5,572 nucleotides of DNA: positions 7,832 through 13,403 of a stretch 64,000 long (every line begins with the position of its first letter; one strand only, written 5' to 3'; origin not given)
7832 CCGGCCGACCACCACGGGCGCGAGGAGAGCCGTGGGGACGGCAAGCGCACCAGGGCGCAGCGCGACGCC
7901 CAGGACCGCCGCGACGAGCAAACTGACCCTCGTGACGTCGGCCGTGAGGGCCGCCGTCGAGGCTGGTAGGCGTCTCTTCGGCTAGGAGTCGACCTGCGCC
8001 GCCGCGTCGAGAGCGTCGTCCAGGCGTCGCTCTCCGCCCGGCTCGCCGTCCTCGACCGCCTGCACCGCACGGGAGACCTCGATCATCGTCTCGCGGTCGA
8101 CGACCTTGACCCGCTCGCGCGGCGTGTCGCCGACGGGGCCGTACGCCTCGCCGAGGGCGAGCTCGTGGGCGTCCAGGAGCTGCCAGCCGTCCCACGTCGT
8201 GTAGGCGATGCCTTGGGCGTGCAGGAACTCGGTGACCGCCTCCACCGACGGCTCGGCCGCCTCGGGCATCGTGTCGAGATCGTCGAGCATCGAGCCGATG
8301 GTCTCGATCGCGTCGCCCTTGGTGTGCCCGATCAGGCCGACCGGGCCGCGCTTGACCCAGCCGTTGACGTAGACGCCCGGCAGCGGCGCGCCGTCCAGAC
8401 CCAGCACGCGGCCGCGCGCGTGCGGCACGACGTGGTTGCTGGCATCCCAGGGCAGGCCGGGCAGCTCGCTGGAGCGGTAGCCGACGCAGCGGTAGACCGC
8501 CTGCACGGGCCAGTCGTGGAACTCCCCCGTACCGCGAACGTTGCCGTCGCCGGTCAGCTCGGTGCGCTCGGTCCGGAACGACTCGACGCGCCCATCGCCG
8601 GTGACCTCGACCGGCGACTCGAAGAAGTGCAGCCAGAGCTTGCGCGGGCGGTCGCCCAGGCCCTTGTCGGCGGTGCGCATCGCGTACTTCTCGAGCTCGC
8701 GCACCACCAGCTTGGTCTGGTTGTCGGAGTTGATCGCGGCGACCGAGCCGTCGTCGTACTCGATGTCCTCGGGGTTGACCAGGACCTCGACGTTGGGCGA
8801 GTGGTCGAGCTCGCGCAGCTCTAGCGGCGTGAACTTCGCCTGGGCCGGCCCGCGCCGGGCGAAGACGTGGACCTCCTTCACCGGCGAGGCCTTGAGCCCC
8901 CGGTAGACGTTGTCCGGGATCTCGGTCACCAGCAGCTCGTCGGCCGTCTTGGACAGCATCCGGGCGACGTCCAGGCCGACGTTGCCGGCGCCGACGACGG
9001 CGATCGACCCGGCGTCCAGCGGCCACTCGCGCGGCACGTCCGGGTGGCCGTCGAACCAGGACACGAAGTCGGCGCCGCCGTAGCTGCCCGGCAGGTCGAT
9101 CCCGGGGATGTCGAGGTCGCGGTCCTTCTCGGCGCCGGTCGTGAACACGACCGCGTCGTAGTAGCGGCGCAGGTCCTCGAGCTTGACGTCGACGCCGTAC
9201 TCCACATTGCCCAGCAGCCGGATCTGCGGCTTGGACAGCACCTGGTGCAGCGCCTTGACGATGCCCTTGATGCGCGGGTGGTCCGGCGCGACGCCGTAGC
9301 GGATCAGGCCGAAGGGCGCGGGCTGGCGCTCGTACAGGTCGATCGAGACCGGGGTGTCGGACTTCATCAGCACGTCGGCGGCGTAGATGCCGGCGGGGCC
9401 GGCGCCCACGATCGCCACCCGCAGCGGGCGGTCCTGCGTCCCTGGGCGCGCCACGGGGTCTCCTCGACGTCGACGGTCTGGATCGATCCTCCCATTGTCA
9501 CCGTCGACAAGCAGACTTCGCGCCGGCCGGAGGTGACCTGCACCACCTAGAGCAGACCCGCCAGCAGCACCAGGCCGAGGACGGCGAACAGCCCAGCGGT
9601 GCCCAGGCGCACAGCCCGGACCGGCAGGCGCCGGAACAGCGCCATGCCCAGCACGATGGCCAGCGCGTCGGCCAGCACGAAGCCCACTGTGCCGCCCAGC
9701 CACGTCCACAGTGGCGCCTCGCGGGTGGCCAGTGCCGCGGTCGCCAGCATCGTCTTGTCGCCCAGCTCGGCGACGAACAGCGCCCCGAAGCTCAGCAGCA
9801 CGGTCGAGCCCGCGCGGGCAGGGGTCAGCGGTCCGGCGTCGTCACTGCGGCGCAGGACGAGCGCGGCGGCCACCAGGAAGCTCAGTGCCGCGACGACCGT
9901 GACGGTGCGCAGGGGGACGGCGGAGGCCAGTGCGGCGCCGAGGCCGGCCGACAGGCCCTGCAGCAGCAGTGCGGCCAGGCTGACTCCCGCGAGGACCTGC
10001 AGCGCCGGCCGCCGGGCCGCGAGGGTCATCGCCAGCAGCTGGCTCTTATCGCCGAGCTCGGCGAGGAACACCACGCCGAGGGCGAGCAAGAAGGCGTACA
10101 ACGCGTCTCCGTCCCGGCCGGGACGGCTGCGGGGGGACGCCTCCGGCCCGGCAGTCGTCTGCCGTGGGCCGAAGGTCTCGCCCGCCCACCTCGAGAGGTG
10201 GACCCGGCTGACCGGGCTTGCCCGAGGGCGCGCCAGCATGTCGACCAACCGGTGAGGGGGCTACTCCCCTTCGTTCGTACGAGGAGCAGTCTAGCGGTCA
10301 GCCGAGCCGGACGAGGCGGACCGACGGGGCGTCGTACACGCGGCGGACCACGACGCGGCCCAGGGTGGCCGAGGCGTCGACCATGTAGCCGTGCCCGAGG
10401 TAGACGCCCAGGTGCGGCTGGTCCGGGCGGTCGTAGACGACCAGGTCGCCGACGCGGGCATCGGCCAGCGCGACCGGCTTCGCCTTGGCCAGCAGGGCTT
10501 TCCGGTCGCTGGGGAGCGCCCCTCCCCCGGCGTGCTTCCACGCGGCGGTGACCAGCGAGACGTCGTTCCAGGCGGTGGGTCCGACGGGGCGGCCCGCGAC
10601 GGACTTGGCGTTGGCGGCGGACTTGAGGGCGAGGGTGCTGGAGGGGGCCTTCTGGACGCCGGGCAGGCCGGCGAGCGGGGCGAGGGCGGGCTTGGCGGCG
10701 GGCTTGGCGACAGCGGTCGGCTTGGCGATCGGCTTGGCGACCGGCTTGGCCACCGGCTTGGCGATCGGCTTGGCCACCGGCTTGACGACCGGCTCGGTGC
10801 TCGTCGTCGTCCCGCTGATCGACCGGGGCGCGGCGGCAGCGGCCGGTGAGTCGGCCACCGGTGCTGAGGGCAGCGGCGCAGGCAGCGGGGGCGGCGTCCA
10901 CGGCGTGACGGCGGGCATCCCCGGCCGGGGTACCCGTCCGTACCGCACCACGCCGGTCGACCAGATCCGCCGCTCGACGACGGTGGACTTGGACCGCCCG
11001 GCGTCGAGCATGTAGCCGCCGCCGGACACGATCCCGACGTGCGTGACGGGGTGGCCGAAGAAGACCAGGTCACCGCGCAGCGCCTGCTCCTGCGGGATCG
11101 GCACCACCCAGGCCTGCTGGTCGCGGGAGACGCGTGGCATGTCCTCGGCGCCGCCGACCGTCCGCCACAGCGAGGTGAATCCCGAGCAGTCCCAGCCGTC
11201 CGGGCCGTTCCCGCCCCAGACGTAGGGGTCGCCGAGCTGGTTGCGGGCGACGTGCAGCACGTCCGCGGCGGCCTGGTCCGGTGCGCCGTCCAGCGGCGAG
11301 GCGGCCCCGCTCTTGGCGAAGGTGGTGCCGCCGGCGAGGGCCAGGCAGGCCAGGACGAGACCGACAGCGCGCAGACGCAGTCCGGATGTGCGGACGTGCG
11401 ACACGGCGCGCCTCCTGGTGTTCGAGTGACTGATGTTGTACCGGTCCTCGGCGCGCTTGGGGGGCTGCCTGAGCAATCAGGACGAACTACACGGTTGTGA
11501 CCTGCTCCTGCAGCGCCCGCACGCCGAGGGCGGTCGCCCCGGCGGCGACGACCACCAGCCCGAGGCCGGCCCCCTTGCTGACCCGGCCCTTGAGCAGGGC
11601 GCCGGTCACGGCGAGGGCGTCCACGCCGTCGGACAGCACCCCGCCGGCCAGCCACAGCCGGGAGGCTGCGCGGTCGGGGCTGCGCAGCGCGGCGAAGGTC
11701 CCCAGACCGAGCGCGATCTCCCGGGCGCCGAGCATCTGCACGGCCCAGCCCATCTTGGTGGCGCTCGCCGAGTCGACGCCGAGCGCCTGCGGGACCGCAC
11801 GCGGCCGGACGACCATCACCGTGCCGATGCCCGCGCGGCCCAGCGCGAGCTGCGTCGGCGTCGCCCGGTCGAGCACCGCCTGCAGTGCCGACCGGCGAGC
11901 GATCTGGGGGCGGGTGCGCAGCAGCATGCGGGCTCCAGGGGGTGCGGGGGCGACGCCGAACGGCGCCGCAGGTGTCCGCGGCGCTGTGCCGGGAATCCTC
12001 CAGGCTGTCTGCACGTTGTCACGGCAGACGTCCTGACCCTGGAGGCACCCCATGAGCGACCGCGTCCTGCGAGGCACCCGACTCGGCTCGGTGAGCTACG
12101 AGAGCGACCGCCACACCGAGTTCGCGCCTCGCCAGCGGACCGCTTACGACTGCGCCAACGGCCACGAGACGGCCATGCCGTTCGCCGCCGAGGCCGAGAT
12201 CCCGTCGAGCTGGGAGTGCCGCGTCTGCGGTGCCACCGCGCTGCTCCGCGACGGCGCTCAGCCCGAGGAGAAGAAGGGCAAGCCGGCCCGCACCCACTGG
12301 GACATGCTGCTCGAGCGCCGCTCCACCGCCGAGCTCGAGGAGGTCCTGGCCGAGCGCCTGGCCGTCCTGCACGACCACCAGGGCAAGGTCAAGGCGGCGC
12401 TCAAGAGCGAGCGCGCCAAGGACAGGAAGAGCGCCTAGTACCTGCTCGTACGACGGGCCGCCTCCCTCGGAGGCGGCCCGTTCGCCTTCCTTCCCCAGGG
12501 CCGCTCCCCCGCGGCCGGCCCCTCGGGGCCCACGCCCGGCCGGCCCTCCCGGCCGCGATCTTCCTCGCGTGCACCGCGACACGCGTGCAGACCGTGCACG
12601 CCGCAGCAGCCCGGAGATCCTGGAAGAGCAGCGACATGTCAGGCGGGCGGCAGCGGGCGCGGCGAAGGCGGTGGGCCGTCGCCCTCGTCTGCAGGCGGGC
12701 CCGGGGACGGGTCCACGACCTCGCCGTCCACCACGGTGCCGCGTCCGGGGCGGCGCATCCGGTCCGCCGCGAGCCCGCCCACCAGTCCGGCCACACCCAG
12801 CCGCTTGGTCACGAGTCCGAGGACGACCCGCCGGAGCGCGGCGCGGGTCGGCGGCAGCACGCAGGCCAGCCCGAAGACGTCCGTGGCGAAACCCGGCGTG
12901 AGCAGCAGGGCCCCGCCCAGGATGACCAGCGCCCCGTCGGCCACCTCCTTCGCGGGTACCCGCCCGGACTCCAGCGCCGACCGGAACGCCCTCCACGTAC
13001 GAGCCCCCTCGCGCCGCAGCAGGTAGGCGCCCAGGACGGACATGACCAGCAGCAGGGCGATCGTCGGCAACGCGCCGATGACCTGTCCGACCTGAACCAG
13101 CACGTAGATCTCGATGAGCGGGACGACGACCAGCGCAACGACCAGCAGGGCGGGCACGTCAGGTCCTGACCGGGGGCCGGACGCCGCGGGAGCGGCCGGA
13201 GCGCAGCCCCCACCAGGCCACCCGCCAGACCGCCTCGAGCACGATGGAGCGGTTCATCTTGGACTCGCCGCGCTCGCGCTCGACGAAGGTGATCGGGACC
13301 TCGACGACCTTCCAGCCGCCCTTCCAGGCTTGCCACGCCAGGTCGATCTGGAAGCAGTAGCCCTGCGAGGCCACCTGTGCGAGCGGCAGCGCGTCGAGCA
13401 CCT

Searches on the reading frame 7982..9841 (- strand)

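Call 32: search_protein_families(library=pfam, proteins=[window:7982-9841:-], max_evalue=0.001)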
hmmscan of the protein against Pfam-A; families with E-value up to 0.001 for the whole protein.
window:7982-9841:- (619 aa): 5 families
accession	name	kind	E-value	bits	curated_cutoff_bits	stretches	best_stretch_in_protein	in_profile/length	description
PF07992.20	Pyr_redox_2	-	2.1e-11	44.3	26.1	1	141-317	2-182/291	Pyridine nucleotide-disulphide oxidoreductase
PF13450.12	NAD_binding_8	-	2.9e-06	27.9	21.9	1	144-189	1-43/68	NAD(P)-binding Rossmann-like domain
PF13454.12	NAD_binding_9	-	7.1e-06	26.5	21.8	1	143-175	1-35/155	FAD-NAD(P)-binding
PF00070.33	Pyr_redox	-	2e-05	25.5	22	0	280-315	2-37/82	Pyridine nucleotide-disulphide oxidoreductase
PF01946.23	Thi4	-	0.00031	20.5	26.2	0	142-178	20-55/235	Thi4 family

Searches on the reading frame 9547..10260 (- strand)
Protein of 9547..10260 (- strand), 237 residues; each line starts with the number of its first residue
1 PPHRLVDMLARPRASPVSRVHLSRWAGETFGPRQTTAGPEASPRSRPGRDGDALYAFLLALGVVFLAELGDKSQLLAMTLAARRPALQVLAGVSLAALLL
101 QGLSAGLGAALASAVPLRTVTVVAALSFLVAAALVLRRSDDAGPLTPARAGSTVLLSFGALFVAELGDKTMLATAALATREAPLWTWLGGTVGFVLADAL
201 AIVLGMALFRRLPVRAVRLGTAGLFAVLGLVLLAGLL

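Call 32: search_protein_families(library=pfam, proteins=[window:9547-10260:-], max_evalue=0.001)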
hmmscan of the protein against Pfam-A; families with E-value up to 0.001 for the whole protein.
window:9547-10260:- (237 aa): 1 family
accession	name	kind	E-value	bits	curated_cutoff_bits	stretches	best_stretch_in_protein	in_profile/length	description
PF01169.24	GDT1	-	4e-38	130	27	2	156-229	2-75/75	Divalent cation/proton antiporter GDT1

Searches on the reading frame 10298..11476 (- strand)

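Call 32: search_protein_families(library=pfam, proteins=[window:10298-11476:-], max_evalue=0.001)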
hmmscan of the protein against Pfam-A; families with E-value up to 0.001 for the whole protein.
window:10298-11476:- (392 aa): 2 families
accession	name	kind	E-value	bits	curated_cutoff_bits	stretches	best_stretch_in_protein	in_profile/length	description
PF00877.26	NLPC_P60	-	5.5e-25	87.8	23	2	82-167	1-87/105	NlpC/P60 family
PF22262.2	DUF6950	-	5e-08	33.6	27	1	327-379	73-127/134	Domain of unknown function (DUF6950)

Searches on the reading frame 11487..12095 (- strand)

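Call 32: search_protein_families(library=pfam, proteins=[window:11487-12095:-], max_evalue=0.001)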
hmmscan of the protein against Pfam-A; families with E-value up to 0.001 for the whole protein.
window:11487-12095:- (202 aa): 1 family
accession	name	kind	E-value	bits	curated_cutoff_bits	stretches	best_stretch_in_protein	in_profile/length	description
PF14087.12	DUF4267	-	3.4e-05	24.2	27.8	1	84-185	1-106/110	Domain of unknown function (DUF4267)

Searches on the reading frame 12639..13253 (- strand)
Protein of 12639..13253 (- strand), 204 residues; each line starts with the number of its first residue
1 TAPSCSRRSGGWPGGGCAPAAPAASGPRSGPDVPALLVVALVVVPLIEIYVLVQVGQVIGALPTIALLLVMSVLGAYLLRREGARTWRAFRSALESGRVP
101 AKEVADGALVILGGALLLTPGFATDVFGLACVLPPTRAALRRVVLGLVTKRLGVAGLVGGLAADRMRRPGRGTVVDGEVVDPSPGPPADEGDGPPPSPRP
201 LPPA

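Call 33: search_protein_families(library=pfam, proteins=[window:12639-13253:-], max_evalue=0.001)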
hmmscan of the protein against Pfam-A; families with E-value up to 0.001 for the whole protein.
window:12639-13253:- (204 aa): 1 family
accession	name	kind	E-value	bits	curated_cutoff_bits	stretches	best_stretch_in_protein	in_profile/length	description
PF04186.18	FxsA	-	1.9e-37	128.1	25.2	1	40-144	2-106/109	FxsA cytoplasmic membrane protein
